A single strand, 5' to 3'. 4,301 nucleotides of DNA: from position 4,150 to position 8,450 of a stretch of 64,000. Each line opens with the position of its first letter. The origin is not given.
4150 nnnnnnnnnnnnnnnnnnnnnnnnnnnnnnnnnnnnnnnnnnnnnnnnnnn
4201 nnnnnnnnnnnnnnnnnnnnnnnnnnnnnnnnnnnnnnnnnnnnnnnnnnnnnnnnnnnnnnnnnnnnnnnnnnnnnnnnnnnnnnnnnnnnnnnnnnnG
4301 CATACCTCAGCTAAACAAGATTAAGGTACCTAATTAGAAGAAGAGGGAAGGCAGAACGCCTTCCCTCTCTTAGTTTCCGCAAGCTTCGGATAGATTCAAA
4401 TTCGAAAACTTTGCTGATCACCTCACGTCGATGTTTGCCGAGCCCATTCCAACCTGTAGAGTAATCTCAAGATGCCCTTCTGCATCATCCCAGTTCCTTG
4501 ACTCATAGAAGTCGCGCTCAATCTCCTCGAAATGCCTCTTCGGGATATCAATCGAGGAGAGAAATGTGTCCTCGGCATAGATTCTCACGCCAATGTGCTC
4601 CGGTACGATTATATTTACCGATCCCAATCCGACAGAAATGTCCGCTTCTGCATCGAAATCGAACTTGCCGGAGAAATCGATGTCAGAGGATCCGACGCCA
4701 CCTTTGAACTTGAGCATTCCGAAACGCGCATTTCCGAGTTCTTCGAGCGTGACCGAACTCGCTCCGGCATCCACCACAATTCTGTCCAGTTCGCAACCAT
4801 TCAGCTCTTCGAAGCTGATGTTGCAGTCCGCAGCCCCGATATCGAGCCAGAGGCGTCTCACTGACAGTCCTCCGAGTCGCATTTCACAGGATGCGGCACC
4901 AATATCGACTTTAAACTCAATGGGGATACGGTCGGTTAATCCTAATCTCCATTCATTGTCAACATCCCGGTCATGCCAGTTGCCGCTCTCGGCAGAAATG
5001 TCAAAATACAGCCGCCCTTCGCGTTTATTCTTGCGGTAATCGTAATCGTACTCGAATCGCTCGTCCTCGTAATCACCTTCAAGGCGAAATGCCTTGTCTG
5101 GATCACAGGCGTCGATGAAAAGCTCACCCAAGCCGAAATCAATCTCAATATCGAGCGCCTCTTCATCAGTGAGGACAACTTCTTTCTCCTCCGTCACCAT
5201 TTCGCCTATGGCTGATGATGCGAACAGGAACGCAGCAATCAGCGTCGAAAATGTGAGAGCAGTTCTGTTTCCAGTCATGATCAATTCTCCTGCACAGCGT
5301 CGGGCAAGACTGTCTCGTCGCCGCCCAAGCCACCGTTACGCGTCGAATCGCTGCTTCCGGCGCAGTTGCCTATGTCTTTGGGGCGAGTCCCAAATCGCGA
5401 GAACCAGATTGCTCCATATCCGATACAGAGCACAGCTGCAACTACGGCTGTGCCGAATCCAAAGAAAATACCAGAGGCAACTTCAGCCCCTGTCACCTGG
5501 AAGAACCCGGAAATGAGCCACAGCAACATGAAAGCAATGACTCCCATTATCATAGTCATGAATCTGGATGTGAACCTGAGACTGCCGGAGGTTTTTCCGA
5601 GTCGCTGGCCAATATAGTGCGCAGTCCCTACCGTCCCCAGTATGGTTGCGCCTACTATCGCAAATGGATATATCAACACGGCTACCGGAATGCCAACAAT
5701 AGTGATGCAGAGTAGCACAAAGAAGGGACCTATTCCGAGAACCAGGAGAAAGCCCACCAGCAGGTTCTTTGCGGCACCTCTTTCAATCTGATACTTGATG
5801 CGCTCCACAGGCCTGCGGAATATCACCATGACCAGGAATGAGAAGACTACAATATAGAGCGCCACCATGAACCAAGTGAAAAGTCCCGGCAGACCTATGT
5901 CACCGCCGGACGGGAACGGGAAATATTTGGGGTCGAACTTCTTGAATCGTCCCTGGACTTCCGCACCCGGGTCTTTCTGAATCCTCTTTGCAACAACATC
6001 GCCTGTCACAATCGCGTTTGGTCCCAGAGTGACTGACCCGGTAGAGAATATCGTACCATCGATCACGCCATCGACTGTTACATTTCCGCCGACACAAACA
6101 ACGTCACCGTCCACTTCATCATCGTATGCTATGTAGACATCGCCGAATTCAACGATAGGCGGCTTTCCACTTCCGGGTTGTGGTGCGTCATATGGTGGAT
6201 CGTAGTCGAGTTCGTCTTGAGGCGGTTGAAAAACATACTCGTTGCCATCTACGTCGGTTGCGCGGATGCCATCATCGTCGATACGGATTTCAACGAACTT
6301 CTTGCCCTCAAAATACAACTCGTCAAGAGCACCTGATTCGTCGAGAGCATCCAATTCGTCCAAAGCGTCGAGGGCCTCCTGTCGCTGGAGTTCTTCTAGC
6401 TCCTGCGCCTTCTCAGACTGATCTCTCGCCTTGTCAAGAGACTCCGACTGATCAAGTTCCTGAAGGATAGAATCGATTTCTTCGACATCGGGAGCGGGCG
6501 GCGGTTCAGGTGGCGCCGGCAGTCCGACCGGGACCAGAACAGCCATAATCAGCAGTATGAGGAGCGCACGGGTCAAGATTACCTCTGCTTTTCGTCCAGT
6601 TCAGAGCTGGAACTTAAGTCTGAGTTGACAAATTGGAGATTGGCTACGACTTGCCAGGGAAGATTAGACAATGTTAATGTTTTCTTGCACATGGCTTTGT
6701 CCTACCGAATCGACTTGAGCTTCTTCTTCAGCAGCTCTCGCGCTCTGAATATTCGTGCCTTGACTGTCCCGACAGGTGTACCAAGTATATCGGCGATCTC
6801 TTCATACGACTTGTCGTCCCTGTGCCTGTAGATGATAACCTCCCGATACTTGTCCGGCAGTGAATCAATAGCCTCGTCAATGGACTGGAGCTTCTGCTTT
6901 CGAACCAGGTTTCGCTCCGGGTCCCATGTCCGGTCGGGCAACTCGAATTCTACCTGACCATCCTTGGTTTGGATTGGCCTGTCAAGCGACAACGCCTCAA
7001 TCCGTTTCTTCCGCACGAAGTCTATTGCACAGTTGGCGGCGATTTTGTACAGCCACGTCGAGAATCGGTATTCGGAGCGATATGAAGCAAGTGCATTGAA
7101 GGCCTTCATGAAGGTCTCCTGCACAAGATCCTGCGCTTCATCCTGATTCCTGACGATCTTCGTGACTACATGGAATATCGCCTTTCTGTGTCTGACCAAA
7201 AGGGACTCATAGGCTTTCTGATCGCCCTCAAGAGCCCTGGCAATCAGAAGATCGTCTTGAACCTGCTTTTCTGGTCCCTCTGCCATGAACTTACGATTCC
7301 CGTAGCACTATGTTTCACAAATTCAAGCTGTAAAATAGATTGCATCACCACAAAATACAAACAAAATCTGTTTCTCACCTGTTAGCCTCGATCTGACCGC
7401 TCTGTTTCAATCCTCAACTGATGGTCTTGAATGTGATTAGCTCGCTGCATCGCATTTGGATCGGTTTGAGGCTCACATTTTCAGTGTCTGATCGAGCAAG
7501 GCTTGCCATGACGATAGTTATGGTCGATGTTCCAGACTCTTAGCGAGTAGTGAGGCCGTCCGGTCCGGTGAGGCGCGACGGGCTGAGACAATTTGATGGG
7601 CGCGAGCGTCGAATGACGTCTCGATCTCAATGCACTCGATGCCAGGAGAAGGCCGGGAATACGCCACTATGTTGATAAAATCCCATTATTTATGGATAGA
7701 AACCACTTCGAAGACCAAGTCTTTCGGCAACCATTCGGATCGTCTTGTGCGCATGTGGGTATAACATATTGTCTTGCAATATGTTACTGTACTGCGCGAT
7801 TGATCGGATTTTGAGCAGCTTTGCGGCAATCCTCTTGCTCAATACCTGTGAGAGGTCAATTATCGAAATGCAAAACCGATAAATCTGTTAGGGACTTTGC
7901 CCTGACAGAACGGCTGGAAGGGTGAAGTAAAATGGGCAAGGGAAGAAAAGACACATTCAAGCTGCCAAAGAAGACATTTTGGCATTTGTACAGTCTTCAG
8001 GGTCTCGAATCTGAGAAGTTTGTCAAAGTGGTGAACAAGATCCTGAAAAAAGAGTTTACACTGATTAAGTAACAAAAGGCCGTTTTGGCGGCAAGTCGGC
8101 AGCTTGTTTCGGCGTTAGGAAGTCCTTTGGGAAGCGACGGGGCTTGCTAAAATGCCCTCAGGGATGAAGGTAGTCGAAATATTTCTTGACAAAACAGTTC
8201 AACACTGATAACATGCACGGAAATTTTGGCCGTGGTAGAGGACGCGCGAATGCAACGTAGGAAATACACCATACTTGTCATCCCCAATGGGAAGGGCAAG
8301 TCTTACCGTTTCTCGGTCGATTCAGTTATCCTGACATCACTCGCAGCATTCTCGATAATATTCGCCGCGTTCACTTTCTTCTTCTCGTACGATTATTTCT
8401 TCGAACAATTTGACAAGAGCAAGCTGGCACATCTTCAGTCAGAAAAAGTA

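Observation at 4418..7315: ECF sigma / bactofilin-like polytopic membrane protein / toast-rack (DUF4097) triad with a sigmaW-type promoter fused to the start codon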

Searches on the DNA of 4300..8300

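Call 73: search_rna_families(source=window, start=4300, end=8300, threshold=evalue, max_evalue=1)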
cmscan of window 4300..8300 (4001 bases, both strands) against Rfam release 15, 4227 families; matches with E-value up to 1: 1.
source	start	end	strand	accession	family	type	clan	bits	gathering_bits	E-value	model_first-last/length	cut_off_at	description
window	5153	5208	-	RF02872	SrbA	Gene; sRNA;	-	15.1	69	0.93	84-135/235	no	sRNA regulator of biofilms A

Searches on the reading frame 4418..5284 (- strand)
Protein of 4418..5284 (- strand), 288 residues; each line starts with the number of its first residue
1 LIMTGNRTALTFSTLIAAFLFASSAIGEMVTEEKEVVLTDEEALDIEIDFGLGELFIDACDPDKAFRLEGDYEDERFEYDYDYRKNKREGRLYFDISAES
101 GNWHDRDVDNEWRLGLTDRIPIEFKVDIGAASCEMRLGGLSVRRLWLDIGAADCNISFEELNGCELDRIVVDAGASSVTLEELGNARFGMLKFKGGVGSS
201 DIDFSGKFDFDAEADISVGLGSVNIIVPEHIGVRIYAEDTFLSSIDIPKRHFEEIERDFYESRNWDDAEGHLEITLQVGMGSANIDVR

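Call 3: search_protein_families(library=pfam, proteins=[window:4418-5284:-], max_evalue=0.1)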
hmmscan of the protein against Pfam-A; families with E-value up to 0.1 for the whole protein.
window:4418-5284:- (288 aa): 2 families
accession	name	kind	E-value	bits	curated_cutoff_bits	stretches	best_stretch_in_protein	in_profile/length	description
PF17115.11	Toast_rack_N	-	1.1e-08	35.6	22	1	40-130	2-92/92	N-terminal domain of toast_rack, DUF2154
PF09922.15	LiaF-like_C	-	3.1e-07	30.7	29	1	191-283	17-112/114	Cell wall-active antibiotics response LiaF, C-terminal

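Call 4: search_protein_families(library=ncbifam, proteins=[window:4418-5284:-], max_evalue=0.1)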
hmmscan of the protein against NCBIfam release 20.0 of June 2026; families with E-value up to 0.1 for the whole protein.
window:4418-5284:- (288 aa): 1 family
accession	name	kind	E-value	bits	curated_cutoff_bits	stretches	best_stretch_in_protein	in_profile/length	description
NF040535.1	LiaF_C_term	equivalog_domain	3.8e-06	26.9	57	1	194-286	7-101/103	cell wall-active antibiotics response protein LiaF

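Call 46: search_solved_structures(query=window:4418-5284:-, max_evalue=1)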
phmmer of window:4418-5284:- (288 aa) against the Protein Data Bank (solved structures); distinct sequences matched with E-value up to 1: 1.
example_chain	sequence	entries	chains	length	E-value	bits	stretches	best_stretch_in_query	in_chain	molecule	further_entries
4qrk_A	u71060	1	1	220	3.3e-15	59.6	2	32-147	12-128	Hypothetical protein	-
